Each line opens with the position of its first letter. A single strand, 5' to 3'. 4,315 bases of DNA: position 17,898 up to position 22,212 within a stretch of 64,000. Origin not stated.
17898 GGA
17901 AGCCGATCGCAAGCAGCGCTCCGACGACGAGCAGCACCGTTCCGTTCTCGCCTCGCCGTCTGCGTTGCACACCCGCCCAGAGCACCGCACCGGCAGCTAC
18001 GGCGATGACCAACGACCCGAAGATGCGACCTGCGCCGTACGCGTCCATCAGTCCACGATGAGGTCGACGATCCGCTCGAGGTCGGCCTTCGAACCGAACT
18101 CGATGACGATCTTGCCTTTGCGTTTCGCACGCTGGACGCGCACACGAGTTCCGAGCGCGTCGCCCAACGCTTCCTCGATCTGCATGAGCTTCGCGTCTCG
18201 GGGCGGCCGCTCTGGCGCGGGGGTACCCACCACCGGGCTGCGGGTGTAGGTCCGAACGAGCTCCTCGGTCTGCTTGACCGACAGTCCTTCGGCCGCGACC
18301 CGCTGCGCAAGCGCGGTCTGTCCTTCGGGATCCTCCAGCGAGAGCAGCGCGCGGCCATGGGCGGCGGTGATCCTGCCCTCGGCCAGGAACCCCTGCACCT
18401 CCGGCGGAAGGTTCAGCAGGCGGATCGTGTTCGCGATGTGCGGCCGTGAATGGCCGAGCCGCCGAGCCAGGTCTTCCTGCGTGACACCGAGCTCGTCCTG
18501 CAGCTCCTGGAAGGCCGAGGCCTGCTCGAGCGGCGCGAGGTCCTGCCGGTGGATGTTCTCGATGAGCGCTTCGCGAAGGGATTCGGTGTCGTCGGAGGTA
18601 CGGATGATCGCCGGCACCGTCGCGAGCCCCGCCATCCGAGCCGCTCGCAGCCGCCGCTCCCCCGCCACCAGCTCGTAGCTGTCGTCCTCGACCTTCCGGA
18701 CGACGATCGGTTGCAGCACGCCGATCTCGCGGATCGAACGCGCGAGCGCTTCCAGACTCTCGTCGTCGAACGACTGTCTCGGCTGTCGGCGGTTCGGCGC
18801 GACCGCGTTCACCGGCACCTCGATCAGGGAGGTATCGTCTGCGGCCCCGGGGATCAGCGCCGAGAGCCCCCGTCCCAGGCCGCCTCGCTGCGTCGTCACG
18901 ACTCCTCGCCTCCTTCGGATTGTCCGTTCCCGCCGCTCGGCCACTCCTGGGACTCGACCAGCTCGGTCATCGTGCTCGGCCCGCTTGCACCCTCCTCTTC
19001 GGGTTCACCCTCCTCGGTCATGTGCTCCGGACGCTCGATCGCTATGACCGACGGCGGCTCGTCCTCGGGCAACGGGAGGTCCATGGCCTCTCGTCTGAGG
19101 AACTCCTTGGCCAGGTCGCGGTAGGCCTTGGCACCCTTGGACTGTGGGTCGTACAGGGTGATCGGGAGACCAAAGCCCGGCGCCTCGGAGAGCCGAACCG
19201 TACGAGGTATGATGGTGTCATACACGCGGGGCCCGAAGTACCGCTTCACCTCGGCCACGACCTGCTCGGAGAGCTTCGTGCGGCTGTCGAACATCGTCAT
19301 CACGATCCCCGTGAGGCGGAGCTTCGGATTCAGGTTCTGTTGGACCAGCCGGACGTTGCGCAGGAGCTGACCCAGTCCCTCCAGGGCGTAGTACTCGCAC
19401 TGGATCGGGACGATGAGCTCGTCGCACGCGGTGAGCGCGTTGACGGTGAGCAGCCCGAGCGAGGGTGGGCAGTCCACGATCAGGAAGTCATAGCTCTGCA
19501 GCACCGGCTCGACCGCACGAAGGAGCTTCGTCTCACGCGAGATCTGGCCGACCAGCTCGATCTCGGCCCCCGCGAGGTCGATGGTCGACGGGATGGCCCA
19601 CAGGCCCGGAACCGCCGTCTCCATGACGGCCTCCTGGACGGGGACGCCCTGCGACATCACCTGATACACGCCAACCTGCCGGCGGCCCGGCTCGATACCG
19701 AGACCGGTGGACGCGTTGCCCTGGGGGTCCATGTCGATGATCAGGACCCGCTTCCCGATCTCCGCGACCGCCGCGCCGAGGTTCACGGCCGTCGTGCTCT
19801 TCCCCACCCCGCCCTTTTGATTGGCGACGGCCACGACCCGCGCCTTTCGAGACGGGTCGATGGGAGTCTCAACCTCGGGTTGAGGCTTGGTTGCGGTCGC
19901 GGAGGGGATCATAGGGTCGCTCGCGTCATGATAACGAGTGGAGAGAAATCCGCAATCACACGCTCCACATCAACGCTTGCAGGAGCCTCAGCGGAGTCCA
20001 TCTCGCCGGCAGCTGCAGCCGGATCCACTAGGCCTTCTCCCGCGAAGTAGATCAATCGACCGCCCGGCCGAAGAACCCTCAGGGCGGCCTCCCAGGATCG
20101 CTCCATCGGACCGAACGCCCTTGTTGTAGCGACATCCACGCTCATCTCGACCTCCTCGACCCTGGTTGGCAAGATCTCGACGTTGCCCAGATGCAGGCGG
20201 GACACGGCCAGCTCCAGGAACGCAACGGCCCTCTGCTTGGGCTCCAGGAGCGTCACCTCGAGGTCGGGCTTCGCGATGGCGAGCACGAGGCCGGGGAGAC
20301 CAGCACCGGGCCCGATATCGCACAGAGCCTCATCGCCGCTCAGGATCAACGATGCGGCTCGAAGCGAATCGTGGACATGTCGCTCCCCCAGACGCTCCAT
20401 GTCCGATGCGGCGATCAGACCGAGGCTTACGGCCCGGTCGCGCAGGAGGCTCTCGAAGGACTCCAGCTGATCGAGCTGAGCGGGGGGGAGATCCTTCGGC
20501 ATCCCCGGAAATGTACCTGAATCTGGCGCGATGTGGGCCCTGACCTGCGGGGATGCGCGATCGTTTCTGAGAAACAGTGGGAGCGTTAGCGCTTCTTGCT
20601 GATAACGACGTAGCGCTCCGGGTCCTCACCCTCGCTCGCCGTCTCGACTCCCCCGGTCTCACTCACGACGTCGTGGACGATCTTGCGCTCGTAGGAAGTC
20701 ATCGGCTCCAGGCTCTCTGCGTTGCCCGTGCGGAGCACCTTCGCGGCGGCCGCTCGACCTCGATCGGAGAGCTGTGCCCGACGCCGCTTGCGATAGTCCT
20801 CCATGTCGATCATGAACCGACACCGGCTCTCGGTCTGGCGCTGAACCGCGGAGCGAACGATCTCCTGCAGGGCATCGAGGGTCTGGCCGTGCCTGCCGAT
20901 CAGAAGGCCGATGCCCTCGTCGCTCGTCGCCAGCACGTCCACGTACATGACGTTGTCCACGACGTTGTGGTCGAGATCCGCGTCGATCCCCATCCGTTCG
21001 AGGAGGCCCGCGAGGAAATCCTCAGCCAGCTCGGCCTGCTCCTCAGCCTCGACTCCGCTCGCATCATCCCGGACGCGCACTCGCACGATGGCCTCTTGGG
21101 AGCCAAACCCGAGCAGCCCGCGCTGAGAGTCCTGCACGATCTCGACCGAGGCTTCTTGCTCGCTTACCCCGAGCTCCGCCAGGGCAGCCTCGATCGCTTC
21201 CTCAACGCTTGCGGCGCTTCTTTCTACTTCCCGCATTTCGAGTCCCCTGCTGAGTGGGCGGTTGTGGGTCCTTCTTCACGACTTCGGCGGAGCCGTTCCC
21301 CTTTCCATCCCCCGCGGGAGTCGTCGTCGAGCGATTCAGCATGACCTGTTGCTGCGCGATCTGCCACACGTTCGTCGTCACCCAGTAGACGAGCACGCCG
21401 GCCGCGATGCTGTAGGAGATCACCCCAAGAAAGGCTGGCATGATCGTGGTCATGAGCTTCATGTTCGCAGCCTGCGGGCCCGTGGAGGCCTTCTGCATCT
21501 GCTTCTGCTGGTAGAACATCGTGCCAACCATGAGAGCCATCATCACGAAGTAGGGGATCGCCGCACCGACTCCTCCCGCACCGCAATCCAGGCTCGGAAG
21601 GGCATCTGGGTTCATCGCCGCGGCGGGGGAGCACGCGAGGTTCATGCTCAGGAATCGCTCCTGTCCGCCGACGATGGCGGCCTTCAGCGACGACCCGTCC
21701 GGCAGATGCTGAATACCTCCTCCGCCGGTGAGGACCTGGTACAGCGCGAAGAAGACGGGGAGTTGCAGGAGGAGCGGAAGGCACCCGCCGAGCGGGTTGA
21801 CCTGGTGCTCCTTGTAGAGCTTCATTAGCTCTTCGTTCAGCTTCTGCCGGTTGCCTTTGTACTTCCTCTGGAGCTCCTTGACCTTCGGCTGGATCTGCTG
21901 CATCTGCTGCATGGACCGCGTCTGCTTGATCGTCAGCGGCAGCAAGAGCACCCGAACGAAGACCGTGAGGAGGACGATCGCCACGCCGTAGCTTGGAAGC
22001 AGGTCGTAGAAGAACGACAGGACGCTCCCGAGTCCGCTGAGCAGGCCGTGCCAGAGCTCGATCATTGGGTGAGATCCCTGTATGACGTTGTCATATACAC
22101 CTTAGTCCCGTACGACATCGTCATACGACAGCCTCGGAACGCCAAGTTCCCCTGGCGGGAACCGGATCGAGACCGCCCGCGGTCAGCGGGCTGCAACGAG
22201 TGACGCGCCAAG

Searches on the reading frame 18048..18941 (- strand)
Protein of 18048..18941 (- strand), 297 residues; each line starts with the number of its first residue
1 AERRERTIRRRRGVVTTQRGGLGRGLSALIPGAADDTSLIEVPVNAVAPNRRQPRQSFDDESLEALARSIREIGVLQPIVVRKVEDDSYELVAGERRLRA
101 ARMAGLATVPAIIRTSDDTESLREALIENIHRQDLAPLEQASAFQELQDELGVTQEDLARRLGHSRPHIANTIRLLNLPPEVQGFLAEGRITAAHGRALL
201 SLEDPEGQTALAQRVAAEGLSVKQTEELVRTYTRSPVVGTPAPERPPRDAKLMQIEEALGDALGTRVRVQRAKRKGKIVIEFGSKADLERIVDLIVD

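Call 74: search_protein_families(library=pfam, proteins=[window:18048-18941:-], max_evalue=0.00001)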
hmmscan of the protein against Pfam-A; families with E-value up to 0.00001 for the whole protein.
window:18048-18941:- (297 aa): 3 families
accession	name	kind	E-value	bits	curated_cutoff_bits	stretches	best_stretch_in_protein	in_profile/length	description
PF17762.8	HTH_ParB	-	6.7e-36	123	22.6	1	133-232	1-100/102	ParB HTH domain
PF02195.25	ParB_N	-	9.4e-36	122.2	26.3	1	38-131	2-95/95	ParB N-terminal domain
PF23552.2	ParB_C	-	3.1e-09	36.6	23.8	1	248-294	1-48/50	ParB dimerisation domain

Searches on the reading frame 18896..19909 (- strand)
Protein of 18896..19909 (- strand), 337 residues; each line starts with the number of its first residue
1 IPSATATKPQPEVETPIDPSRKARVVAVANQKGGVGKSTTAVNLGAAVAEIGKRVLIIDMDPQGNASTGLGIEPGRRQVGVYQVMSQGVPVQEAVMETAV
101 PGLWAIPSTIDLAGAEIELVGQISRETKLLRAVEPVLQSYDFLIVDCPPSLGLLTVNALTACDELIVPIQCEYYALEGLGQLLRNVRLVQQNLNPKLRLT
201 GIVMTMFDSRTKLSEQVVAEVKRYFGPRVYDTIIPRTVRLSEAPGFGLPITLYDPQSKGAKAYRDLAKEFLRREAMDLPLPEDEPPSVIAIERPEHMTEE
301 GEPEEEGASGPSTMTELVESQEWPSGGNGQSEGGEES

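Call 74: search_protein_families(library=pfam, proteins=[window:18896-19909:-], max_evalue=0.00001)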
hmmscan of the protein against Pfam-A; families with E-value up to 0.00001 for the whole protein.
window:18896-19909:- (337 aa): 7 families
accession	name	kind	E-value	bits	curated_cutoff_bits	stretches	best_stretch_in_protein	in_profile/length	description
PF13614.12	AAA_31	-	5.7e-63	212.5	27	1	24-198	2-176/177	AAA domain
PF01656.29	CbiA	-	2.4e-30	105.5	25.4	1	26-250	1-125/125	CobQ/CobB/MinD/ParA nucleotide binding domain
PF06564.18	CBP_BcsQ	-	5.2e-15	56.1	21.3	1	25-268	3-231/234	Cellulose biosynthesis protein BcsQ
PF09140.17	MipZ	-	1.8e-13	50.9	20.7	1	25-63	2-40/262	ATPase MipZ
PF10609.15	ParA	-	1.7e-11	44.5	27.1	1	24-167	4-141/246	NUBPL iron-transfer P-loop NTPase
PF00142.24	Fer4_NifH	-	3.4e-11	43.6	25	1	31-279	7-253/271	4Fe-4S iron sulfur cluster binding proteins, NifH/frxC family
PF02374.21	ArsA_ATPase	-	1.8e-06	27.8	24.3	1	31-71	8-48/305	Anion-transporting ATPase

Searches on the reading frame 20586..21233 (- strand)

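Call 74: search_protein_families(library=pfam, proteins=[window:20586-21233:-], max_evalue=0.00001)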
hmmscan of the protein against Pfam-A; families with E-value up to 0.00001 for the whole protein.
window:20586-21233:- (215 aa): 3 families
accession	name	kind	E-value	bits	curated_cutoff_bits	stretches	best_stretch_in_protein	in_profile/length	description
PF01424.28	R3H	-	5.7e-18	65.1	26.8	1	160-213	8-60/60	R3H domain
PF14804.11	Jag_N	-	1.5e-15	57.8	25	1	6-54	2-50/50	Jag N-terminus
PF13083.13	KH_KhpA-B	-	4.6e-11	42.9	32.1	1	68-140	2-71/73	KhpA/KhpB, KH domain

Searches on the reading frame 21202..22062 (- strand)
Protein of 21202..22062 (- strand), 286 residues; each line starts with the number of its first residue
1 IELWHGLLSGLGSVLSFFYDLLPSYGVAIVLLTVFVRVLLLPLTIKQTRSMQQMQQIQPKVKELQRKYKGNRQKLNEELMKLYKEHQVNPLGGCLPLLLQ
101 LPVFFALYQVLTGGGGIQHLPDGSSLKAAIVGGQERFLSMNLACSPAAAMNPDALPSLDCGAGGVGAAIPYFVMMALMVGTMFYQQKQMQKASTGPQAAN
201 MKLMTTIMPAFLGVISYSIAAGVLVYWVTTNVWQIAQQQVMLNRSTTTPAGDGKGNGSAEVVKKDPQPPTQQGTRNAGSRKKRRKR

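Call 74: search_protein_families(library=pfam, proteins=[window:21202-22062:-], max_evalue=0.00001)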
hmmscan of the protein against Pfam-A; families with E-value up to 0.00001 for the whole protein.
window:21202-22062:- (286 aa): 1 family
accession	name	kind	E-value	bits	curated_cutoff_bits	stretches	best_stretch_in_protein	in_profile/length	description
PF02096.25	60KD_IMP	-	2.4e-58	197.1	35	1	25-241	1-161/163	60Kd inner membrane protein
